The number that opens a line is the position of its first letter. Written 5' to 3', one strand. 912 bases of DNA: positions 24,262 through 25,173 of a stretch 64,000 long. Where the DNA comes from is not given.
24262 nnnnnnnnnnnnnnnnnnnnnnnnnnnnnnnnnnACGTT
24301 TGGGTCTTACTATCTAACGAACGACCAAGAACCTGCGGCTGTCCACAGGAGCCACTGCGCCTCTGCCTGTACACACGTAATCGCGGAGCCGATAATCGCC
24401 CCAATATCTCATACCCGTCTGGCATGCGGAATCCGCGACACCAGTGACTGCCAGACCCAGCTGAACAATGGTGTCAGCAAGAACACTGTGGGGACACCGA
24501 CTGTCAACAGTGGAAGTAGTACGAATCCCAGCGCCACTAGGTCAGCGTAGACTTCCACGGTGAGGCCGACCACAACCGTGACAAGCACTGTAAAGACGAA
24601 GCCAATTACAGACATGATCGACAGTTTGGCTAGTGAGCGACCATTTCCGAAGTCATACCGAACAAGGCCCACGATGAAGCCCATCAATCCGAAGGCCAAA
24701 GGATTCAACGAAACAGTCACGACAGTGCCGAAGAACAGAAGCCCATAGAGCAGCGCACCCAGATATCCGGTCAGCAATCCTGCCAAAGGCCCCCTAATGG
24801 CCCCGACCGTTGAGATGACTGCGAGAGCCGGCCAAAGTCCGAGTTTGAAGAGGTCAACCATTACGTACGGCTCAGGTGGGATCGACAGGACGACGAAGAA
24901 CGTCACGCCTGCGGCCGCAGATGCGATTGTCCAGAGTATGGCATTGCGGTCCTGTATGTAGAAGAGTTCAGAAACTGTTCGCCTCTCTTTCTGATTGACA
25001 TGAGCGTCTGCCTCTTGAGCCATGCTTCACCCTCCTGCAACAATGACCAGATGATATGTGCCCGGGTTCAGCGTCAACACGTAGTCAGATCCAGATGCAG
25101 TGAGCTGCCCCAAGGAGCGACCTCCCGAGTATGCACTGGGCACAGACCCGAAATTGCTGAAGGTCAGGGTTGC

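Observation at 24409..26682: Archaeal linalool dehydratase/isomerase-like enzyme coupled to an ECF S-component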

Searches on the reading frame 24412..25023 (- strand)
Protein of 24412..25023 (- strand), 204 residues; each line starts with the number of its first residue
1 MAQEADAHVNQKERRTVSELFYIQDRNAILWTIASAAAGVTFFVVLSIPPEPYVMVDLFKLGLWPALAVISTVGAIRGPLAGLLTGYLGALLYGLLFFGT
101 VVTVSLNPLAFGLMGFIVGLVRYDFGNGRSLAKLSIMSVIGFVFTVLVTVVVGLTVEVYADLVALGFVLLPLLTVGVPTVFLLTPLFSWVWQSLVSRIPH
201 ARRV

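Call 3: search_protein_families(library=pfam, proteins=[window:24412-25023:-], max_evalue=0.01)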
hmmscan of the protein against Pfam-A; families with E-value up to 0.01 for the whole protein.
window:24412-25023:- (204 aa): 1 family
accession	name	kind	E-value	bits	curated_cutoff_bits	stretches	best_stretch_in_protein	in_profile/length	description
PF07155.17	ECF-ribofla_trS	-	9.9e-06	26.1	26.7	1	45-156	23-133/172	ECF-type riboflavin transporter, S component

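Call 4: search_protein_families(library=ncbifam, proteins=[window:24412-25023:-], max_evalue=0.01)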
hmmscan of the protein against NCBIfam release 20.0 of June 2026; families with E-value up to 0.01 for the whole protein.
window:24412-25023:- (204 aa): 1 family
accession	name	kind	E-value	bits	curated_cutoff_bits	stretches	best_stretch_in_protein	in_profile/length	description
NF010182.0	PRK13661.1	equivalog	0.0014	18.5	99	1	33-159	10-131/183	ECF-type riboflavin transporter substrate-binding protein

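Call 22: find_homologous_proteins(query=window:24412-25023:-, max_evalue=0.001)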
Query window:24412-25023:- (204 aa): 85 proteins with E <= 0.001 among 3068 candidates.
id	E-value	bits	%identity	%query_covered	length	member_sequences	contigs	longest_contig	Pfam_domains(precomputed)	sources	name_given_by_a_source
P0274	4.3e-110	384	89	100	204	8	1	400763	PF07155.18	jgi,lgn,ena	-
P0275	6.2e-104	364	82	100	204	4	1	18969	-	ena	-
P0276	4.5e-74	267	65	97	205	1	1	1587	-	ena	-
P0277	2.3e-73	264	67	88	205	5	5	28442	-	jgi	jgi:hypothetical protein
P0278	5.7e-73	263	61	99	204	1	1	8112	-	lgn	-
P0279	4.7e-72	260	63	96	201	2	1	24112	-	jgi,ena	-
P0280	2.9e-70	254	62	97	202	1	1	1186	-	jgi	jgi:hypothetical protein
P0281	3.1e-70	254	62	97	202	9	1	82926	PF07155.18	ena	-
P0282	1.3e-67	245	66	89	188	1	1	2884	-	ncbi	-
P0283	1.5e-66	242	59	99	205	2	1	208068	PF07155.18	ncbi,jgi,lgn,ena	ncbi:MAG: ECF transporter S component [Candidatus Thorarchaeota archaeon]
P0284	4.6e-66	240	58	99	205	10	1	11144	PF07155.18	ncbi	-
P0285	7.9e-65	236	58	99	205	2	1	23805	PF07155.18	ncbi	-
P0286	1.5e-59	219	64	85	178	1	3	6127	PF07155.18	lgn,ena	-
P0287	5.2e-59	217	54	98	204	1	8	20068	-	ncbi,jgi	ncbi:MAG: hypothetical protein ACW960_03900 [Candidatus Thorarchaeota archaeon]|jgi:uncharacterized 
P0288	1.3e-58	216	57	99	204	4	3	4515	-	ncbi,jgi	ncbi:MAG: hypothetical protein ACW974_08940 [Candidatus Thorarchaeota archaeon]|jgi:hypothetical pro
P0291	1.5e-57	213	53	99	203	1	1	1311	PF07155.18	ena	-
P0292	2.5e-57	212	55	96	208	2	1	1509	PF07155.18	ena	-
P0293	9.1e-57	210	54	95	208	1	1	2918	PF07155.18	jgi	jgi:energy-coupling factor transport system substrate-specific component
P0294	1.6e-56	209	54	95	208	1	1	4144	PF07155.18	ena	-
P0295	2.0e-56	209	53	96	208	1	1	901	PF07155.18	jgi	-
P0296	2.0e-56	209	53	96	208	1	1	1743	PF07155.18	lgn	-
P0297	2.6e-56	209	54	94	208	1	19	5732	PF07155.18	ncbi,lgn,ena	-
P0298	4.5e-56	208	54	95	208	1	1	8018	PF07155.18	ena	-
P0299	4.6e-56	208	54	94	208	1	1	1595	PF07155.18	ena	-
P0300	4.7e-56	208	54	95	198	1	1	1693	PF07155.18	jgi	jgi:energy-coupling factor transport system substrate-specific component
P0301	5.0e-56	208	53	96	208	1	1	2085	PF07155.18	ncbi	-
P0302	8.7e-56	207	53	96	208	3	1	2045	PF07155.18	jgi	-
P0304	2.3e-55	205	53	94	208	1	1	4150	PF07155.18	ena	-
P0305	2.3e-55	205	54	95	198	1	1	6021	PF07155.18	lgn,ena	-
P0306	4.3e-55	205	53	97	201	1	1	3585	PF07155.18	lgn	-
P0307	5.9e-55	204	54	94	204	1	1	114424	PF07155.18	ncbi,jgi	ncbi:MAG: ECF transporter S component [Candidatus Thorarchaeota archaeon]|jgi:uncharacterized membra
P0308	3.5e-54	202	53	97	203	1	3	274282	PF07155.18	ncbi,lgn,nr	ncbi:MAG: hypothetical protein EAX95_01125 [Candidatus Thorarchaeota archaeon]|nr:hypothetical prote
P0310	9.4e-54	200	50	100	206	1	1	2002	PF07155.18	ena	-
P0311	1.0e-53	200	53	99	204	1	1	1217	PF07155.18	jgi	jgi:energy-coupling factor transport system substrate-specific component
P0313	1.7e-53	199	54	94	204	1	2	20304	PF07155.18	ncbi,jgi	ncbi:MAG: hypothetical protein ACW99U_16150 [Candidatus Thorarchaeota archaeon]|jgi:uncharacterized 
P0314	1.9e-53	199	51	98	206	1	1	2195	PF07155.18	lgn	-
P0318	6.2e-52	194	51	100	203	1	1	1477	PF07155.18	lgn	-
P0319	1.3e-51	193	51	91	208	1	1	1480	PF07155.18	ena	-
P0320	4.0e-51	192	51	84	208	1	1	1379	PF07155.18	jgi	jgi:hypothetical protein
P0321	1.9e-50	189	50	97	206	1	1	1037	PF07155.18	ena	-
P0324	6.7e-50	188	62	72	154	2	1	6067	PF07155.18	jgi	jgi:uncharacterized membrane protein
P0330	4.7e-48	182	45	99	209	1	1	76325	PF07155.18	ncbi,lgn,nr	ncbi:hypothetical protein EU537_06410 [Candidatus Thorarchaeota archaeon]|nr:MAG: hypothetical prote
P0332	1.6e-47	180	56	87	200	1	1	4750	PF07155.18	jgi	jgi:uncharacterized membrane protein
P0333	2.5e-47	179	49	97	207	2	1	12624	PF07155.18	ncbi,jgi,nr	ncbi:MAG: ECF transporter S component [Candidatus Thorarchaeota archaeon]|nr:ECF transporter S compo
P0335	9.1e-47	177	45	94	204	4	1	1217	PF07155.18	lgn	-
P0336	1.5e-46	177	47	100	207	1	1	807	PF07155.18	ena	-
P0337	3.4e-46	176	43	97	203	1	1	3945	PF07155.18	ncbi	ncbi:MAG: ECF transporter S component [Candidatus Hodarchaeota archaeon]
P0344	1.4e-44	170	54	79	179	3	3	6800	PF07155.18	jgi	jgi:hypothetical protein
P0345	2.9e-44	169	50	93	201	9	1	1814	PF07155.18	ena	-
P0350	4.1e-43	165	47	98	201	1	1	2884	PF07155.18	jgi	jgi:uncharacterized membrane protein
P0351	4.7e-43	165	44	98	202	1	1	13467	PF07155.18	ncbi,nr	ncbi:MAG: hypothetical protein E4H14_01595 [Candidatus Thorarchaeota archaeon]|nr:MAG: hypothetical 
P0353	9.9e-42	161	48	92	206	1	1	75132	PF07155.18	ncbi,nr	ncbi:MAG: ECF transporter S component [Candidatus Thorarchaeota archaeon]|nr:ECF transporter S compo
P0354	1.6e-41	160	49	85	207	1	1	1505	PF07155.18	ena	-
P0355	1.7e-41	160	42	97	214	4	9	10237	PF07155.18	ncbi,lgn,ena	-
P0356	1.1e-40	158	40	100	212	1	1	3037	PF07155.18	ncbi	-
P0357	2.1e-40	157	46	85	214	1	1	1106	PF07155.18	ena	-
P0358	3.7e-40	156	41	95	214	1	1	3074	PF07155.18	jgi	-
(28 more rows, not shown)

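Call 29: predict_structure(alignment_id=A2)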
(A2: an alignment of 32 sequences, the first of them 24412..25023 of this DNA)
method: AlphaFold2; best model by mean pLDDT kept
length: 204 residues; sequences in the alignment: 32
mean_pLDDT: 75.4   pTM: 0.72
mean pLDDT of the five models: 75.4, 70.8, 70.8, 62.0, 57.0
residues with pLDDT >= 90: 25; 70-90: 120; 50-70: 34; < 50: 25
segments of 3 or more residues with pLDDT < 50: 1-14, 52-59, 202-204
pLDDT, mean of each block of 10 residues (from residue 1): 43 59 77 88 79 44 72 88 91 79 71 91 83 90 87 73 67 79 85 74 48
secondary structure, 60 per line:
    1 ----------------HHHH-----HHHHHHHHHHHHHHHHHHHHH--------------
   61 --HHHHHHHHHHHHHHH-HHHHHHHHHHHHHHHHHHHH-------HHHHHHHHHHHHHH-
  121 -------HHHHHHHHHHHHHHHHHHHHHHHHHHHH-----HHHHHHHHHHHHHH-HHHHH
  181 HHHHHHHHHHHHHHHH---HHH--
elements in order: H17-20 H26-46 H63-77 H79-98 H106-119 H128-155 H161-174 H176-196
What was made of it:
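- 24409..25023 (-): S-component-fold membrane protein, 204 aa, six predicted TM helices, stop codon included. AF2 pLDDT 75 (call 29).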

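Call 31: search_solved_structures(query=A2, max_evalue=10, show_alignments=1)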
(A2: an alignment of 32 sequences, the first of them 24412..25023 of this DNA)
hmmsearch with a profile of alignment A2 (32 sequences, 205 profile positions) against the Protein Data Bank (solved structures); distinct sequences matched with E-value up to 10: 1.
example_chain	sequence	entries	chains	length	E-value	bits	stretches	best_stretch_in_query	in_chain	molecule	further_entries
8zo9_2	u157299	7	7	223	0.47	13.2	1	61-129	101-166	VCPI-2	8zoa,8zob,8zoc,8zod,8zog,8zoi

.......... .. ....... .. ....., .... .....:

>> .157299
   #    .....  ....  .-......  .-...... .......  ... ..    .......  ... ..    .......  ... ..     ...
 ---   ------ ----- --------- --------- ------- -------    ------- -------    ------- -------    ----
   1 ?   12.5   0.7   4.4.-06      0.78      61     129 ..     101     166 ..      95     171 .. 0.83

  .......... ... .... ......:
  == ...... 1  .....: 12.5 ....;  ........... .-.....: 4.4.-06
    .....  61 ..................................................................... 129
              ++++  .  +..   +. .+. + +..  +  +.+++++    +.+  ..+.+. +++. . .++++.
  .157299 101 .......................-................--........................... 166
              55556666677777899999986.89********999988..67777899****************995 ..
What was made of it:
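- Tried and rejected: The profile against PDB sequences found nothing meaningful (call 31).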

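Call 32: fold_search(model_id=the predicted structure, library=pdb)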
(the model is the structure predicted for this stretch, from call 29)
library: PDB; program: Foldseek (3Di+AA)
matches with E <= 10: 159; with E <= 0.001: 0
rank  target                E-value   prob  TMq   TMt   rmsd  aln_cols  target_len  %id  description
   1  5kc0                  3.5e-02  1.00  0.55  0.65   4.5       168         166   13  Crystal structure of TmRibU, hexagonal crystal form (released 2016-06-29)
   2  3rlb_B                6.1e-02  1.00  0.49  0.56   5.8       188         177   15  Crystal structure at 2.0 A of the S-component for thiamin from an ECF-type ABC transporter (released 2011-06-29)
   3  3rlb_A                6.1e-02  1.00  0.47  0.53   5.9       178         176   15  Crystal structure at 2.0 A of the S-component for thiamin from an ECF-type ABC transporter (released 2011-06-29)
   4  5kbw_A                6.4e-02  1.00  0.55  0.64   4.6       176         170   16  Crystal structure of TmRibU, the riboflavin-binding S subunit from the Thermotoga maritima ECF transporter (released 2016-06-29)
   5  4tkr_B                7.0e-02  1.00  0.47  0.50   6.4       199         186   19  Native-SAD phasing for ThiT from Listeria monocytogenes serovar. (released 2014-06-18)
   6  4muu_A                7.6e-02  1.00  0.51  0.57   5.9       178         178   18  Structure of ThiT with pyrithiamine bound (released 2014-09-17)
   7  4tkr_A                1.1e-01  1.00  0.50  0.54   5.8       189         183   20  Native-SAD phasing for ThiT from Listeria monocytogenes serovar. (released 2014-06-18)
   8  7nnt_C                1.2e-01  1.00  0.54  0.62   4.6       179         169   16  Cryo-EM structure of the folate-specific ECF transporter complex in DDM micelles (released 2021-08-18)
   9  6zg3_C                1.5e-01  0.99  0.45  0.45   8.6       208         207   18  the structure of ECF PanT transporter in a complex with a nanobody (released 2021-03-03)
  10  5kbw_B                1.6e-01  1.00  0.55  0.63   4.7       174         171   17  Crystal structure of TmRibU, the riboflavin-binding S subunit from the Thermotoga maritima ECF transporter (released 2016-06-29)
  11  5kc4_E                2.3e-01  0.99  0.49  0.58   5.9       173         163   13  Structure of TmRibU, orthorhombic crystal form (released 2016-06-29)
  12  5jsz_C                2.9e-01  0.99  0.50  0.58   5.0       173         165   17  Folate ECF transporter: apo state (released 2016-05-18)
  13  4hzu_S                3.4e-01  1.00  0.56  0.67   3.7       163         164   19  Structure of a bacterial energy-coupling factor transporter (released 2013-04-17)
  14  5d0y_A                3.5e-01  0.99  0.48  0.60   4.5       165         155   14  Substrate bound S-component of folate ECF transporter (released 2016-04-06)
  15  4z7f_F                4.0e-01  0.75  0.33  0.41   7.9       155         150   15  Crystal structure of FolT bound with folic acid (released 2015-07-29)
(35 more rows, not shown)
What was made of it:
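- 24409..25023 (-): Foldseek top 18 hits are all ECF S components, TM 0.41-0.67 (call 32).
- Checked: The fold search supports the assignment (call 32).
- The Foldseek top 18 hits are all S components: RibU, ThiT, FolT, PanT (call 32).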

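Call 34: find_encoding_contigs(protein=P0274, flank=10000, max_places=2)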
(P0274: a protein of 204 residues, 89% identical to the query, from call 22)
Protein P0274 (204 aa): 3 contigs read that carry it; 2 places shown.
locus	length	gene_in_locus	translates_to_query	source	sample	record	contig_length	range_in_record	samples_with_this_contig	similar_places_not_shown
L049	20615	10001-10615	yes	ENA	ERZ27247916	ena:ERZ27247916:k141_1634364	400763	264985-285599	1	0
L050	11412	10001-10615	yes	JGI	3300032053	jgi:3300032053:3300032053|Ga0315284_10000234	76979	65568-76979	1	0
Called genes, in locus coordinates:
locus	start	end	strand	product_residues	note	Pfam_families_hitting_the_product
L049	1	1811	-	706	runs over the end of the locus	-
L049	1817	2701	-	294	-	PF00583:Acetyltransf_1, PF13673:Acetyltransf_10, PF13508:Acetyltransf_7, PF08445:FR47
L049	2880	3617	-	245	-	PF00702:Hydrolase, PF13419:HAD_2, PF13242:Hydrolase_like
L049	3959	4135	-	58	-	-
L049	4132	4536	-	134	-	PF01909:NTP_transf_2 (weak)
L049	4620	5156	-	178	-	-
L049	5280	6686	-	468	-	PF07690:MFS_1, PF13347:MFS_2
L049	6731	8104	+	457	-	PF13527:Acetyltransf_9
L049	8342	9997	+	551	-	PF18566:Ldi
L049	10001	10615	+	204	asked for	PF07155:ECF-ribofla_trS (weak)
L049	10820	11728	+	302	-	-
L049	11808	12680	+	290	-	-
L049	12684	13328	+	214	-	PF01022:HTH_5, PF12840:HTH_20, PF13412:HTH_24 (weak)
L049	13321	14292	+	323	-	-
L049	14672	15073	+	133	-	PF02469:Fasciclin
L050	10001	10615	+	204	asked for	PF07155:ECF-ribofla_trS (weak)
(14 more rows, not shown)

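Call 55: search_protein_families(library=ncbifam, alignment_id=A2, max_evalue=0.01)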
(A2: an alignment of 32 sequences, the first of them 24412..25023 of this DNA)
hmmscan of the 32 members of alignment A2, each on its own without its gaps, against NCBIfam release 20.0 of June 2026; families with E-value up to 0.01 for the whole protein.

A. member 1, window:24412-25023:- (204 aa): 1 family
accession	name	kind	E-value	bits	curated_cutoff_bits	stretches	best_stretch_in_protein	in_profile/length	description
NF010182.0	PRK13661.1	equivalog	0.0014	18.5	99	1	33-159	10-131/183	ECF-type riboflavin transporter substrate-binding protein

B. families by the number of members that match (of 32 scanned): 3 families
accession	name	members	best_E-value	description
NF010182.0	PRK13661.1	30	2e-09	ECF-type riboflavin transporter substrate-binding protein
TIGR04518.1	ECF_S_folT_fam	5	9.6e-05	folate family ECF transporter S component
NF007179.0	PRK09609.1-4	1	0.0011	hypothetical protein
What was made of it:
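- On ECF transporter S component: The RibU NCBIfam model is hit far below its cut-off (call 55).
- RibU and FolT models are the only weak NCBIfam hits (call 55).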

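Call 56: search_protein_families(library=pfam, alignment_id=A2, max_evalue=0.01)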
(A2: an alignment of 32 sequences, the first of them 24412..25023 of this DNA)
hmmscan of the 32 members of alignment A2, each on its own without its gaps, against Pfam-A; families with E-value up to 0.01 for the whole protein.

A. member 1, window:24412-25023:- (204 aa): 1 family
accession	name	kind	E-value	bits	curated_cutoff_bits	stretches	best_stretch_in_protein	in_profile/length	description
PF07155.17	ECF-ribofla_trS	-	9.9e-06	26.1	26.7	1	45-156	23-133/172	ECF-type riboflavin transporter, S component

B. families by the number of members that match (of 32 scanned): 1 family
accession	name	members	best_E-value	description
PF07155.17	ECF-ribofla_trS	29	1.4e-08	ECF-type riboflavin transporter, S component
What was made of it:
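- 24409..25023 (-): PF07155 at 26.1 bits against a 26.7 cut-off (call 3); 29 of 32 relatives hit PF07155 (call 56).
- On ECF transporter S component: 29 of 32 relatives hit PF07155 at E<=0.01, best 1.4e-8 (call 56).
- Closest known: ECF transporter S components. Same: The Foldseek top 18 hits and the Pfam and NCBIfam matches all point here (calls 32, 55, 56).
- PF07155 is hit by 29 of 32 members (call 56).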
